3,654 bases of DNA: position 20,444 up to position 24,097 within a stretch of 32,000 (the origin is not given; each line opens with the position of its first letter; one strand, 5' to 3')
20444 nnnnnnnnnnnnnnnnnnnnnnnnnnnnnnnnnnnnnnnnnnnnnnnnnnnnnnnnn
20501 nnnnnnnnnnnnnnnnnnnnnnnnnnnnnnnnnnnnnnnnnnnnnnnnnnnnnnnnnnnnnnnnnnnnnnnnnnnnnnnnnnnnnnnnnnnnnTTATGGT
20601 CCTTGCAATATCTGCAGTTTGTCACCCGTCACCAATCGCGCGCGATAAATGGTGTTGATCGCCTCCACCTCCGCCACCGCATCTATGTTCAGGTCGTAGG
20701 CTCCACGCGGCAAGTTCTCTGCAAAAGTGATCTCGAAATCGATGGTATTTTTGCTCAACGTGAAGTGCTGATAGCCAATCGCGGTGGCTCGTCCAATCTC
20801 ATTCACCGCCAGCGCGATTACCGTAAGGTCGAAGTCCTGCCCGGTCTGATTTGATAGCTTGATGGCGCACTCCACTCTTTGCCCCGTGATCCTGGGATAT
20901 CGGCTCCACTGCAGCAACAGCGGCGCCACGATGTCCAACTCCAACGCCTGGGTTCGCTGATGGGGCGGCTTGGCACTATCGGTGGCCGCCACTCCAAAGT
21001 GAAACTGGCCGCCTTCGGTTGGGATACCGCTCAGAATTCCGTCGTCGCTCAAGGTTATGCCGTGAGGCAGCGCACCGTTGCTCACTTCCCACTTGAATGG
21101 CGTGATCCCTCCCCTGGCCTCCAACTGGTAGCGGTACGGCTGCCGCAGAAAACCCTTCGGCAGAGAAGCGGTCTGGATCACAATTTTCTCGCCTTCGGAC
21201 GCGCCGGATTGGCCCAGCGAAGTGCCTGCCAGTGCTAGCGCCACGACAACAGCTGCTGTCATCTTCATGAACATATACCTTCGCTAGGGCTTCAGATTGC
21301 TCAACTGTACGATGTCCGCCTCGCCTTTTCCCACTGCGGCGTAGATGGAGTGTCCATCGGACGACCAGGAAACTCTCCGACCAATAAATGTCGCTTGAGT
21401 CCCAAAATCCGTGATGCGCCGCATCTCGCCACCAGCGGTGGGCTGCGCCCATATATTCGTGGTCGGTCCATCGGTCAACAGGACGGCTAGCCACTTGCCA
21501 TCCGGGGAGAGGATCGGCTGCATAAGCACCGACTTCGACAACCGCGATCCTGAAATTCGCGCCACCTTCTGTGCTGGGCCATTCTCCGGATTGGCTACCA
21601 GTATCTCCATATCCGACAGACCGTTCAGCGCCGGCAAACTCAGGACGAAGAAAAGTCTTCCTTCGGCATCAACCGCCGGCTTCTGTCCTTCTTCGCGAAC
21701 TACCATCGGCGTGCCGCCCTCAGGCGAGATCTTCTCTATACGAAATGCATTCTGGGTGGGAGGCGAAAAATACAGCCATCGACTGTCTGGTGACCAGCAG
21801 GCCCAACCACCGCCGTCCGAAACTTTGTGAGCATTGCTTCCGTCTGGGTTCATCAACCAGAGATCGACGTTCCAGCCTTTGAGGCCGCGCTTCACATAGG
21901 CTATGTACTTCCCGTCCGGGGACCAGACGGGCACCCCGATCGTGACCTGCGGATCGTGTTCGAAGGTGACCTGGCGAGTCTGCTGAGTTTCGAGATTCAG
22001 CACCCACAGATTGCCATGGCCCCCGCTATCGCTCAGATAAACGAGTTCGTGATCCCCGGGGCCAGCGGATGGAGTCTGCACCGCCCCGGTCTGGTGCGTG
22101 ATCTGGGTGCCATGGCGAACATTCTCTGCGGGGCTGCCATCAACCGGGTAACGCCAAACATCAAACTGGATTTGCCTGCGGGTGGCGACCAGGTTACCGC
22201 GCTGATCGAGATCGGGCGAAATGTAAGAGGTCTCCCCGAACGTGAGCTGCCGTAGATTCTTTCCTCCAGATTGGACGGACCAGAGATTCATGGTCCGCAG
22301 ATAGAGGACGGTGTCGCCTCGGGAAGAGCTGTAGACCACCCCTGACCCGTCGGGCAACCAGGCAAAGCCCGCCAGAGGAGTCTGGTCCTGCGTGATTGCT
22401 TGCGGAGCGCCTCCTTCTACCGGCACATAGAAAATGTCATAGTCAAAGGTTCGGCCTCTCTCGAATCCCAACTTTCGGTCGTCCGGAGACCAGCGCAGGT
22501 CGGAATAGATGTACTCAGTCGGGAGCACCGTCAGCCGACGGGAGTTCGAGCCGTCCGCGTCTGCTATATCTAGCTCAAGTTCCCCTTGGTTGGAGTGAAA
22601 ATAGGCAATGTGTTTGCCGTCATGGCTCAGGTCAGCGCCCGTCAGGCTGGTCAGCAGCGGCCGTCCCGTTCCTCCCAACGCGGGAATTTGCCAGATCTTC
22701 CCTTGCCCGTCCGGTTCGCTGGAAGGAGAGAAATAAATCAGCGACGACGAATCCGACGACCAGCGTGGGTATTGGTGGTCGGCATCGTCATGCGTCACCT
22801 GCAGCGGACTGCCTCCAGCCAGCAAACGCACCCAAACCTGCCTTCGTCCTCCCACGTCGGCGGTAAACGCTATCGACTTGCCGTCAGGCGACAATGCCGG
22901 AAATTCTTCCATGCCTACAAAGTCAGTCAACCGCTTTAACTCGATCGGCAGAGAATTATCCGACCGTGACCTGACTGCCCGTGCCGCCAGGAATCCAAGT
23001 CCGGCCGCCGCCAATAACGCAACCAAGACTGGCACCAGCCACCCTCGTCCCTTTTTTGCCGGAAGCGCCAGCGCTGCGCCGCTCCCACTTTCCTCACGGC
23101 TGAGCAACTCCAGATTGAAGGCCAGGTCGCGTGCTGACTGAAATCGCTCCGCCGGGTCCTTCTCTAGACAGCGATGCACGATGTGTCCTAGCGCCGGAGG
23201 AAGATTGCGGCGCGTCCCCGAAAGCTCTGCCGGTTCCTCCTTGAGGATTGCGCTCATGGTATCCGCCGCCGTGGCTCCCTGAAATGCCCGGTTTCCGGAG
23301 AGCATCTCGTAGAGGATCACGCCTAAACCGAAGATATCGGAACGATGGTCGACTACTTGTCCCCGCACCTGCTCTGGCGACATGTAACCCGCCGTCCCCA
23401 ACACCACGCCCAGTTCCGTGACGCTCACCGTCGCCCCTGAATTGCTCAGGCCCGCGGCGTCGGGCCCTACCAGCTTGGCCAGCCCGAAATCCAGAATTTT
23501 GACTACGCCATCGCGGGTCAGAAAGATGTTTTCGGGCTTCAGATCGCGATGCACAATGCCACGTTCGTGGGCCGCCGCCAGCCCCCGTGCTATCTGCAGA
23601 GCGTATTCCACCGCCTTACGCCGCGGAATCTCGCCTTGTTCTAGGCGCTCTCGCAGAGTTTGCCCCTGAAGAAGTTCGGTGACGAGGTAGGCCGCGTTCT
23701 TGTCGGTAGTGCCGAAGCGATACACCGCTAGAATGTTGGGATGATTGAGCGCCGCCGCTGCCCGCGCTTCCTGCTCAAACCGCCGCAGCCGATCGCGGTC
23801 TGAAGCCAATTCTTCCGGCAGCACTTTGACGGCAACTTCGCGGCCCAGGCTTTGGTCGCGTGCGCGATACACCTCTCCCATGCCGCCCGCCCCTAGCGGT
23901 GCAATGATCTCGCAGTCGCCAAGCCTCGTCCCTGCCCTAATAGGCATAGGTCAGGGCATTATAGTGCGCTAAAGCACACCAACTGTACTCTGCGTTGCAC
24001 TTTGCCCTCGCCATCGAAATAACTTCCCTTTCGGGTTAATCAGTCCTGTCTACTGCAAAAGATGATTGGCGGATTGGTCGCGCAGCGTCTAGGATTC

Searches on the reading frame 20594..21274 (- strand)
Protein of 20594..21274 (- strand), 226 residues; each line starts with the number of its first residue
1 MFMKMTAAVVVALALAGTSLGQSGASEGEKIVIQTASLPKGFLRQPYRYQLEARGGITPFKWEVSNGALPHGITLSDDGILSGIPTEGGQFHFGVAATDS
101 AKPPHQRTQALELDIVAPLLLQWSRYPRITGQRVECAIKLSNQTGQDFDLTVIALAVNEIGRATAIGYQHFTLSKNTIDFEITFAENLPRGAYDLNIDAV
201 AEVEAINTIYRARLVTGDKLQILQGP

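Call 10: search_protein_families(library=pfam, proteins=[window:20594-21274:-])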
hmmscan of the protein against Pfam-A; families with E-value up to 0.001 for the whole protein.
window:20594-21274:- (226 aa): 1 family
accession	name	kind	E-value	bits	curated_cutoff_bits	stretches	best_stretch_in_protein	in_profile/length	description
PF05345.18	He_PIG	-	5.7e-09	36.8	24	1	44-102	16-84/96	Putative Ig domain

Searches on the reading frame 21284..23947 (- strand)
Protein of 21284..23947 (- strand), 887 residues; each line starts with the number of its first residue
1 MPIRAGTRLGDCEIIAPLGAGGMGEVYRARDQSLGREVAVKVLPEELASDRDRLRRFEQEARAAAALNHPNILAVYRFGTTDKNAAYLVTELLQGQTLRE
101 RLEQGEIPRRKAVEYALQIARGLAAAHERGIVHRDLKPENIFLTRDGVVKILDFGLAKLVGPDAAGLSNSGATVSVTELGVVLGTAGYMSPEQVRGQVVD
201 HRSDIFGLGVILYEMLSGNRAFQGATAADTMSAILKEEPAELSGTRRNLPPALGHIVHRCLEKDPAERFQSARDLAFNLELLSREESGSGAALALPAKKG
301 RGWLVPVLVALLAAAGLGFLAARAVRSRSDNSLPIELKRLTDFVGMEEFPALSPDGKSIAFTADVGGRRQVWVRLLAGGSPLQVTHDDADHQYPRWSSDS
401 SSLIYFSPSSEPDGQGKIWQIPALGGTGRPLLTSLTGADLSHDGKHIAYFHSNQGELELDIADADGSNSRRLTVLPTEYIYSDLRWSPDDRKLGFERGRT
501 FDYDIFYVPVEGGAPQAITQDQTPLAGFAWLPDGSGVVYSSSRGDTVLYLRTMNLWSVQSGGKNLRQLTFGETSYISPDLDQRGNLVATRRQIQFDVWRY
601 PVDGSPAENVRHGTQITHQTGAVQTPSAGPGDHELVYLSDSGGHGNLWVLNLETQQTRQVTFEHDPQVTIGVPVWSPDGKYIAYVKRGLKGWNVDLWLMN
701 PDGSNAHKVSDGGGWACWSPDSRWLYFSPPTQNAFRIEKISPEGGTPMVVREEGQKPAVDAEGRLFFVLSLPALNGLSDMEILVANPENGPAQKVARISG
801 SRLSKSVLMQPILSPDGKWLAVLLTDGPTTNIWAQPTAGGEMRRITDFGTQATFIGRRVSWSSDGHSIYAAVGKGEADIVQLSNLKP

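Call 10: search_protein_families(library=pfam, proteins=[window:21284-23947:-])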
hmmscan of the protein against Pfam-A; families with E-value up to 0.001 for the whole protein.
window:21284-23947:- (887 aa): 9 families
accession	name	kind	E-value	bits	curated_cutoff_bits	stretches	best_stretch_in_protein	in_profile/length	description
PF00069.31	Pkinase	-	1.2e-54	185.9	31.7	1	15-270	4-253/263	Protein kinase domain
PF07714.23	PK_Tyr_Ser-Thr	-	2.4e-38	132.3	23.1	1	14-269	3-249/258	Protein tyrosine and serine/threonine kinase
PF07676.18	PD40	-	1.8e-25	88.7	20.9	1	337-373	1-38/38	WD40-like Beta Propeller Repeat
PF00930.27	DPPIV_N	-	7.6e-14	51.6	22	0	611-685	33-118/354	Dipeptidyl peptidase IV (DPP IV) N-terminal region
PF03109.22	ABC1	-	1.9e-08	34.2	22.9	1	84-160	141-217/244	ABC1 atypical kinase-like domain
PF01636.29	APH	-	7.2e-06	26.4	23.2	1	80-158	119-198/239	Phosphotransferase enzyme family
PF25174.1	Beta-prop_THOC3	-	1e-05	25.1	305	0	470-589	80-188/272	THOC3 beta-propeller domain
PF14531.12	Kinase-like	-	0.00014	21.7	25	1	115-217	150-246/289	Kinase-like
PF02897.21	Peptidase_S9_N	-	0.00018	20.8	24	0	342-413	122-194/414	Prolyl oligopeptidase, N-terminal beta-propeller domain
